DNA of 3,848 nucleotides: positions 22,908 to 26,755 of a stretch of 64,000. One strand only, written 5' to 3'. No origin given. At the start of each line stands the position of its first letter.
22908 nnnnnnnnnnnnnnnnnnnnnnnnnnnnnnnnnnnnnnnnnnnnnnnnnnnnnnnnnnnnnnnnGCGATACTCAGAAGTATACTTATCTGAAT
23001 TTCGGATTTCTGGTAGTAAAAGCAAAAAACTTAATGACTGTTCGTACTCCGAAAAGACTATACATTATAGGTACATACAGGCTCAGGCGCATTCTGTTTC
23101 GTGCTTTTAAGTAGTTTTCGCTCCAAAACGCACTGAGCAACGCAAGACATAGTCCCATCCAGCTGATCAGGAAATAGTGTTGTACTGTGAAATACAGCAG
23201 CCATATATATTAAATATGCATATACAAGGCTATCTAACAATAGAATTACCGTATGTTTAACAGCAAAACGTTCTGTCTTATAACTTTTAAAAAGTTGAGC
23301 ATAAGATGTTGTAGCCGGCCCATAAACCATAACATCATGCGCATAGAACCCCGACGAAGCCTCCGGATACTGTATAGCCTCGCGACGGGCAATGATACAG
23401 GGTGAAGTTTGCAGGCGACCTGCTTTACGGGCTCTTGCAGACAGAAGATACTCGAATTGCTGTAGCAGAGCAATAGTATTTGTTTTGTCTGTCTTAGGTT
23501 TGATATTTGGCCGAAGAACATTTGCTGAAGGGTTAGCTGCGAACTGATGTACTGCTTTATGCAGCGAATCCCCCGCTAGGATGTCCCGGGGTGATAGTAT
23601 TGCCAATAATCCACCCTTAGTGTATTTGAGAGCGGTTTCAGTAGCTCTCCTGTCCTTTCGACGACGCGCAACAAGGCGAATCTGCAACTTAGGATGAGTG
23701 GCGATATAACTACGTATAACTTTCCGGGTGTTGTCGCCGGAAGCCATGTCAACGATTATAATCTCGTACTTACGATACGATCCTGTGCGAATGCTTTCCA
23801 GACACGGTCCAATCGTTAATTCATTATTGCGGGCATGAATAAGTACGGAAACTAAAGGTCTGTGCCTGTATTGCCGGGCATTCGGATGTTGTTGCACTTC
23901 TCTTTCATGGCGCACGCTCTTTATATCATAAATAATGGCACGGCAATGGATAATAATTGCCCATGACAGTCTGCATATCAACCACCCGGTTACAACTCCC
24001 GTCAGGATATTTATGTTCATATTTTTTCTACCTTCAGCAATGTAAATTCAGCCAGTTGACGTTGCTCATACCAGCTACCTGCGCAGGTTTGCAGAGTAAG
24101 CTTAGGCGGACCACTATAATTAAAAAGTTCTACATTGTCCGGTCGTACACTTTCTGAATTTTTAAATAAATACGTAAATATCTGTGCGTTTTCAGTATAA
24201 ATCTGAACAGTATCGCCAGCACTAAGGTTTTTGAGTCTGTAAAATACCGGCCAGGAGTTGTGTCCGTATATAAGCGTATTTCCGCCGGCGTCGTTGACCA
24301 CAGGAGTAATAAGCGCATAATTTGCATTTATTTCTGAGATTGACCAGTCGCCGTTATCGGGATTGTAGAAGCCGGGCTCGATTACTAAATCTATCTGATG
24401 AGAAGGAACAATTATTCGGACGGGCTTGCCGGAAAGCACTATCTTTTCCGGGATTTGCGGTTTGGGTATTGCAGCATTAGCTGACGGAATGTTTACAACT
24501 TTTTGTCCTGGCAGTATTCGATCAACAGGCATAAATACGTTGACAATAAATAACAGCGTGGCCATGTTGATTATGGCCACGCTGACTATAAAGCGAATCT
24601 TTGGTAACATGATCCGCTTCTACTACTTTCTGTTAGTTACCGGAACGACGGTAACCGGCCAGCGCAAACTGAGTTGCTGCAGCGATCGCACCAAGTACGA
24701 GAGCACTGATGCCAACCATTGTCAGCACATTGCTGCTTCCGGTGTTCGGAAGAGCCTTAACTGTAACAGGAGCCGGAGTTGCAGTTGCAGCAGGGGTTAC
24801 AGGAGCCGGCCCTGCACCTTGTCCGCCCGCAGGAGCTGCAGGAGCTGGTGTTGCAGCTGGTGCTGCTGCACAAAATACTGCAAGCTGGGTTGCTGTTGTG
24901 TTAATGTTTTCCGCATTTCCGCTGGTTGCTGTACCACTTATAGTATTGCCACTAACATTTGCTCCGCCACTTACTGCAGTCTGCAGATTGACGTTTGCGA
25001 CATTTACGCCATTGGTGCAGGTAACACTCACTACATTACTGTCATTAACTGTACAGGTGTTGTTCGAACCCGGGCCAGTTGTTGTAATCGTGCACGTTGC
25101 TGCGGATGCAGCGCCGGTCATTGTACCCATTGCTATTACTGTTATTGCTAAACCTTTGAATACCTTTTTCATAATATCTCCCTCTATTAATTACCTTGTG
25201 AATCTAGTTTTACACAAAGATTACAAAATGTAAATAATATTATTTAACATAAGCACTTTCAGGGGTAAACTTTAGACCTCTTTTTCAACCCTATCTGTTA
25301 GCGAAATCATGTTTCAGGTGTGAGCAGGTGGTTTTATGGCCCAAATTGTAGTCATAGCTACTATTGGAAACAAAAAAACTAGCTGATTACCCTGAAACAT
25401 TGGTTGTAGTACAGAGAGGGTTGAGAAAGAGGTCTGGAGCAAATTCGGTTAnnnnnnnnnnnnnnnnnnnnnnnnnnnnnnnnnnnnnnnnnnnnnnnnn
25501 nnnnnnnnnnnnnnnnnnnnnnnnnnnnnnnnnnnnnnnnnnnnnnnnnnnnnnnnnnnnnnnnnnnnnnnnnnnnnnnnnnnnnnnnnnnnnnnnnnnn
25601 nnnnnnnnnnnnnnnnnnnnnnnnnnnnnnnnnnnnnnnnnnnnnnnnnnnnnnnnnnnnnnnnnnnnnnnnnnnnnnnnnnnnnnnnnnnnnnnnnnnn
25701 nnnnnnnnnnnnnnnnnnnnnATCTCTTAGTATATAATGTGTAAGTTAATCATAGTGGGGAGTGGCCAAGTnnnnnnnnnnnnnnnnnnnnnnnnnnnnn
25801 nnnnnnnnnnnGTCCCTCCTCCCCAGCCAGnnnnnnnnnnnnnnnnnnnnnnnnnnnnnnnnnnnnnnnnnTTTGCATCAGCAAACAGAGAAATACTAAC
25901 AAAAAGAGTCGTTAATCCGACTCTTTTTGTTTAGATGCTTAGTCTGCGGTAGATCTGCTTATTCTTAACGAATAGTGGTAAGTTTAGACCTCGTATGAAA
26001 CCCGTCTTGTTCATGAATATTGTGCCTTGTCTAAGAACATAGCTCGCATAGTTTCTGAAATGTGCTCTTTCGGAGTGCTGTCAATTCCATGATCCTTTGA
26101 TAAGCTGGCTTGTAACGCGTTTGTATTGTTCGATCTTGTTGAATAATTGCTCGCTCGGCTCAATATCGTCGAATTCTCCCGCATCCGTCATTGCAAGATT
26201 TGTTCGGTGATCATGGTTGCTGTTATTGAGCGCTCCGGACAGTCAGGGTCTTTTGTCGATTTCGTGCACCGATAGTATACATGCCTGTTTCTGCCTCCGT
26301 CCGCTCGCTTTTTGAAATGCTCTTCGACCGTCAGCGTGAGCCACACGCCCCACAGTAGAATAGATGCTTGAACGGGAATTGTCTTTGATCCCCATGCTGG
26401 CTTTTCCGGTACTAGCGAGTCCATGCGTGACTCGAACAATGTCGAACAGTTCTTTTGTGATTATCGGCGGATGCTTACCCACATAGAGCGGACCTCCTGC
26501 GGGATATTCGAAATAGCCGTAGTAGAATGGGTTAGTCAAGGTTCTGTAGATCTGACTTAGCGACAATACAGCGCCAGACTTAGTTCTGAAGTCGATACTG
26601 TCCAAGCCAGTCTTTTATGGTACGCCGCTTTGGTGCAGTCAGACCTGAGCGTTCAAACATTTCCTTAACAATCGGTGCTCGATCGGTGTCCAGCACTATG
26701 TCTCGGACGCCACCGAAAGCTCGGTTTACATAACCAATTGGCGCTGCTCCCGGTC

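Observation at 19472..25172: Convergent two-operon surface locus: three paralogous 'TGPGSNN'-module proteins plus dedicated sortase, LPNTG substrate and GT2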

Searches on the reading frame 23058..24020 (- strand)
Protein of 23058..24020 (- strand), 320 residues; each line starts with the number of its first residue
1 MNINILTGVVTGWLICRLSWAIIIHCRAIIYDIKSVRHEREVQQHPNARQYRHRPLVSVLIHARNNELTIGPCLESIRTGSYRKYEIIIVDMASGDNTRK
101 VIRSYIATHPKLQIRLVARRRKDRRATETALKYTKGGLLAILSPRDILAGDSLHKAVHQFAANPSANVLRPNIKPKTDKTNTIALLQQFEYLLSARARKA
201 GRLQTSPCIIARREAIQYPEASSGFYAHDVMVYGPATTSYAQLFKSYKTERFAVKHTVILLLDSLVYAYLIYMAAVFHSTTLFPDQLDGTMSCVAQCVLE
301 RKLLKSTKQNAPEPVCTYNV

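Call 3: search_protein_families(library=pfam, proteins=[window:23058-24020:-], max_evalue=1)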
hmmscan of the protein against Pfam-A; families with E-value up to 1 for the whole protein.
window:23058-24020:- (320 aa): 2 families
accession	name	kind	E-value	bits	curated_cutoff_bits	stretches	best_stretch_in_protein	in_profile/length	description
PF00535.33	Glycos_transf_2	-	1.4e-13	51.6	23.3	1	58-215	1-163/168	Glycosyl transferase family 2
PF13641.12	Glyco_tranf_2_3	-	0.00026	21.5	27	1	57-165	3-115/230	Glycosyltransferase like family 2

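Call 4: search_protein_families(library=ncbifam, proteins=[window:23058-24020:-], max_evalue=1)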
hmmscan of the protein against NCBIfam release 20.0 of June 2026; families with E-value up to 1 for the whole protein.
window:23058-24020:- (320 aa): 17 families
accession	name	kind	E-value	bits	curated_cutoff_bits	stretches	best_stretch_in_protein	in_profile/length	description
TIGR03111.1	glyc2_xrt_Gpos1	hypoth_equivalog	5.5e-12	45.2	363.95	1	18-203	11-204/439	TIGR03111 family XrtG-associated glycosyltransferase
TIGR03937.1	PgaC_IcaA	equivalog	8.2e-12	44.8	422.3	1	22-191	14-180/407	poly-beta-1,6-N-acetyl-D-glucosamine synthase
NF047683.1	TeichurnBiosyTuaG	equivalog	1e-11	45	400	1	52-160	3-111/252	teichuronic acid biosynthesis protein TuaG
NF053739.1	GlytfEpsEBac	equivalog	3e-09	36.3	450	1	55-168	1-115/265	glycosyltransferase EpsE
NF045692.1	OglycostaseCruG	equivalog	8.4e-08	31.5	600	1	39-114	25-100/386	2'-O-glycosyltransferase CruG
NF007482.0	PRK10073.1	equivalog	1.3e-07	31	423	1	54-149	5-99/334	glycosyltransferase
TIGR03469.1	HpnB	hypoth_equivalog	2.4e-06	26.8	379.25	1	15-110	7-100/386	hopene-associated glycosyltransferase HpnB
NF050050.1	ProtGlycPglI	equivalog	4.8e-06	26.2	500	1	55-158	2-106/306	GalNAc(5)-diNAcBac-PP-undecaprenol beta-1,3-glucosyltransferase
NF038302.1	EPS_HpsE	equivalog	5e-06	25.7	300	1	82-181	31-132/307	hormogonium polysaccharide biosynthesis glycosyltransferase HpsE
TIGR03472.1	HpnI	equivalog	2.2e-05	23.5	310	1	21-121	8-107/373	bacteriohopanetetrol glucosamine biosynthesis glycosyltransferase HpnI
TIGR03965.1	mycofact_glyco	equivalog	6.9e-05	21.9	280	1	45-183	64-201/467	mycofactocin biosynthesis glycosyltransferase MftF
NF010496.0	PRK13915.1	equivalog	0.00014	21.1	262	1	51-105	27-84/307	glucosyl-3-phosphoglycerate synthase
NF053846.1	glyco_with_XrtP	equivalog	0.00031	19.5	520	1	59-126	45-109/440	XrtP-associated glycosyltransferase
TIGR04283.1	glyco_like_mftF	equivalog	0.00058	19.5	182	1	57-107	1-51/221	TIGR04283 family arsenosugar biosynthesis glycosyltransferase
NF041875.1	EPS_EpsD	equivalog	0.037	13.4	370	1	57-142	1-86/325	exopolysaccharide biosynthesis glycosyltransferase EpsD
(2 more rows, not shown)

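Call 50: search_solved_structures(query=window:23058-24020:-, max_evalue=0.01)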
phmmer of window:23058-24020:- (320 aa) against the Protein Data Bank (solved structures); distinct sequences matched with E-value up to 0.01: 13.
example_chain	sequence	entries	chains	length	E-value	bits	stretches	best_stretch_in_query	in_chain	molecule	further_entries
6yv7_B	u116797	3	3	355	1.1e-08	38.3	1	52-167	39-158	Glycosyl transferase, family 2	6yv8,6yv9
6yv7_A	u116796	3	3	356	1.1e-08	38.2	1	52-167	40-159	Glycosyl transferase, family 2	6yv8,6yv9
2z87_A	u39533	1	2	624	6.1e-08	35.8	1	51-163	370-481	Chondroitin synthase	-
2z86_A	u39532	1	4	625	6.2e-08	35.8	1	51-163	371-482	Chondroitin synthase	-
8vh7_A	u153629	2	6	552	0.00012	25.1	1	54-191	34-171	Heparosan synthase B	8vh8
8viw_A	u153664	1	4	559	0.00012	25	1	54-191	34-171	Heparosan synthase B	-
9omh_A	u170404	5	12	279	0.0015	21.4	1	58-150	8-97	Glycosyltransferase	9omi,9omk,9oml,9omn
9omj_A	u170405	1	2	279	0.0015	21.4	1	58-150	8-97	Glycosyltransferase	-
9omm_A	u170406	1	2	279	0.0015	21.4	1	58-150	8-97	Glycosyltransferase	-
5hea_A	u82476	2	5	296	0.0022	20.9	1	55-146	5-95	Putative glycosyltransferase (GalT1)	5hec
22ao_A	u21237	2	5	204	0.0031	20.4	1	53-103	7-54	GmaR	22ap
6p61_A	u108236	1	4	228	0.0041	20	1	47-103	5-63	Glycosyltransferase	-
3bcv_A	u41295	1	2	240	0.0042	20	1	55-149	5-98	Putative glycosyltransferase protein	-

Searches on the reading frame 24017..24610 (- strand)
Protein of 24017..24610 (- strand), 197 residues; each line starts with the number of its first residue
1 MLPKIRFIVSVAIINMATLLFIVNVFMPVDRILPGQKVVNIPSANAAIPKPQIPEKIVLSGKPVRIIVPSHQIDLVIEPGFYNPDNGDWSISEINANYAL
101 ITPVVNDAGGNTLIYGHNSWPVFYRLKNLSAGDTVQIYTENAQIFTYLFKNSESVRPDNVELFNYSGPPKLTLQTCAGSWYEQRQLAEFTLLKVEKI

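Call 3: search_protein_families(library=pfam, proteins=[window:24017-24610:-], max_evalue=1)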
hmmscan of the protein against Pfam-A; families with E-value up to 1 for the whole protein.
window:24017-24610:- (197 aa): 2 families
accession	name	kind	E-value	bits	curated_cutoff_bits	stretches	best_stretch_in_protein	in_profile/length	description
PF04203.18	Sortase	-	4.5e-15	55.9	26.6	1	100-183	30-116/125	Sortase domain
PF24313.1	Paratox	-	0.056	13.6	27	1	132-160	18-45/59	Paratox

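Call 4: search_protein_families(library=ncbifam, proteins=[window:24017-24610:-], max_evalue=1)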
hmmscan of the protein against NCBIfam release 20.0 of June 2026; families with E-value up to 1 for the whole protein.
window:24017-24610:- (197 aa): 7 families
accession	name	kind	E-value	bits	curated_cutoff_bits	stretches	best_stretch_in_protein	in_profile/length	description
NF033748.1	class_F_sortase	subfamily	3.3e-06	26.8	166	1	110-185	60-142/155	class F sortase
TIGR01076.1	sortase_fam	subfamily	1.2e-05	25.1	39.35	1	105-182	37-117/136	sortase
TIGR03784.1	marine_sortase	equivalog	2.4e-05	24.1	158.25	1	108-176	89-156/174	class GN sortase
NF033746.1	class_D_sortase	subfamily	3.7e-05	23.6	165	1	107-176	47-114/135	class D sortase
NF058671.1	sortase_SrtD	exception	7.7e-05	22.4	140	1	107-176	101-168/187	class D sortase, LPxTATN-specific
NF033745.1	class_C_sortase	subfamily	0.00077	19.3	160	1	109-178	134-206/220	class C sortase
NF033747.1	class_E_sortase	subfamily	0.00091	19.1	160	1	107-182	110-195/211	class E sortase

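Call 51: search_solved_structures(query=window:24017-24610:-, max_evalue=0.01, show_alignments=2)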
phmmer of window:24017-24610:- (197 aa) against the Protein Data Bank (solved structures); distinct sequences matched with E-value up to 0.01: 2.
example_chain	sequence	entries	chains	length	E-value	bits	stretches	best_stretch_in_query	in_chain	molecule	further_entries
7f87_A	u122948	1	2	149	0.0033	20.1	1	110-179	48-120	Class A sortase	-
7cfj_A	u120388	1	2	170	0.0043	19.8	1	110-179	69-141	Class A sortase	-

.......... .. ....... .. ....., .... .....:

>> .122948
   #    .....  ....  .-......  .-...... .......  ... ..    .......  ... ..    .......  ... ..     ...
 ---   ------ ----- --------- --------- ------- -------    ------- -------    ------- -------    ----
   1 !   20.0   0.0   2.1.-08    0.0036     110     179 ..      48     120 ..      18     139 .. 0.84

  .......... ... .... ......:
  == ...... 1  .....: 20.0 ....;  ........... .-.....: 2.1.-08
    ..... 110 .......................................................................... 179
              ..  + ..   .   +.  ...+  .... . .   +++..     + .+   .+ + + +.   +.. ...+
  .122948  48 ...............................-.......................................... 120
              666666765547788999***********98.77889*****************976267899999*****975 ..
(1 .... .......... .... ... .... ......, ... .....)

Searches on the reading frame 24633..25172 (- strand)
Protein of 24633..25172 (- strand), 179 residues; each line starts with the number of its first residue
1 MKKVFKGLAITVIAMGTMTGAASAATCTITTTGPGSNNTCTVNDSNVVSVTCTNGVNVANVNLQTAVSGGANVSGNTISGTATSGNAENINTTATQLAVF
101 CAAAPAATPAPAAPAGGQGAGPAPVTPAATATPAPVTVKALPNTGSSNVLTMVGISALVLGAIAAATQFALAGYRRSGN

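Call 3: search_protein_families(library=pfam, proteins=[window:24633-25172:-], max_evalue=1)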
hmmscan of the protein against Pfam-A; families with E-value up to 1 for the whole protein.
window:24633-25172:- (179 aa): 0 families

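Call 4: search_protein_families(library=ncbifam, proteins=[window:24633-25172:-], max_evalue=1)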
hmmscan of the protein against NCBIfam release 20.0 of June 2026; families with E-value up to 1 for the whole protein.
window:24633-25172:- (179 aa): 1 family
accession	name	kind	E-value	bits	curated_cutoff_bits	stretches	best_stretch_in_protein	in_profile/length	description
TIGR01167.1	LPXTG_anchor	domain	0.049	14.3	15.9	1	141-163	2-25/34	LPXTG cell wall anchor domain-containing protein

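Call 23: find_homologous_proteins(query=window:24633-25172:-, max_evalue=0.001)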
Query window:24633-25172:- (179 aa): 13 proteins with E <= 0.001 among 8000 candidates.
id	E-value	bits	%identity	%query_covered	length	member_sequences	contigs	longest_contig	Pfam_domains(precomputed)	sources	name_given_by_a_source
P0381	1.4e-88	313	100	92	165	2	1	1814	-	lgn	-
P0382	2.7e-41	159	56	98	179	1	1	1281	-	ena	-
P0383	2.7e-39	152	60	88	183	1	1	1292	-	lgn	-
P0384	1.1e-35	141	47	98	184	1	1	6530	-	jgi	jgi:hypothetical protein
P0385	4.0e-35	139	53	98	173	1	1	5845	-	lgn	-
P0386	2.7e-34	136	52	88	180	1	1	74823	-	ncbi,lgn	-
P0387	1.3e-33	134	52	98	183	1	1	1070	-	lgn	-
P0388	3.6e-33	133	65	43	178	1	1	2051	-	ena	-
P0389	2.1e-32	130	47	98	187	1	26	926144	-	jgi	jgi:hypothetical protein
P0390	2.8e-28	117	48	98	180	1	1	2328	-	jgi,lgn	-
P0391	1.4e-24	105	40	99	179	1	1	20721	-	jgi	jgi:hypothetical protein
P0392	1.1e-19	89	41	98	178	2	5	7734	-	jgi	jgi:hypothetical protein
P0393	1.8e-16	78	50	58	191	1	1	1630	-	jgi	jgi:uncharacterized surface anchored protein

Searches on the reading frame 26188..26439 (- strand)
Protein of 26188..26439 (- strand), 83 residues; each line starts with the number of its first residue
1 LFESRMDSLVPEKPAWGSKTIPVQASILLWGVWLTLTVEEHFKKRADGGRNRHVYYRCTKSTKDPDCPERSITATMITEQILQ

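Call 71: search_protein_families(library=pfam, proteins=[window:26188-26439:-], max_evalue=0.001)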
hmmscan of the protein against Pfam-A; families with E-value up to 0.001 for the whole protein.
window:26188-26439:- (83 aa): 1 family
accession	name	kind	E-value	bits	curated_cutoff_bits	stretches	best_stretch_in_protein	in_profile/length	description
PF13408.12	Zn_ribbon_recom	-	0.00052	20.8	25.3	1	49-82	20-54/58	Recombinase zinc beta ribbon domain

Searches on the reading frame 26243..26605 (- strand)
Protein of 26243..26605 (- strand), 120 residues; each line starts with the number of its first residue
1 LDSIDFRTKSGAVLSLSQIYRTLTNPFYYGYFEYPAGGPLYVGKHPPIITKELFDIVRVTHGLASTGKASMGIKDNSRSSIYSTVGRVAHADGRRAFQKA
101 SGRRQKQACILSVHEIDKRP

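Call 71: search_protein_families(library=pfam, proteins=[window:26243-26605:-], max_evalue=0.001)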
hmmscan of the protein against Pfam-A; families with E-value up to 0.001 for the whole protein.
window:26243-26605:- (120 aa): 1 family
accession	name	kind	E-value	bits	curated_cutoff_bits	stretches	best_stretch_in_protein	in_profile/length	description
PF07508.19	Recombinase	-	7e-07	29.9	21.1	1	6-57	32-95/102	Recombinase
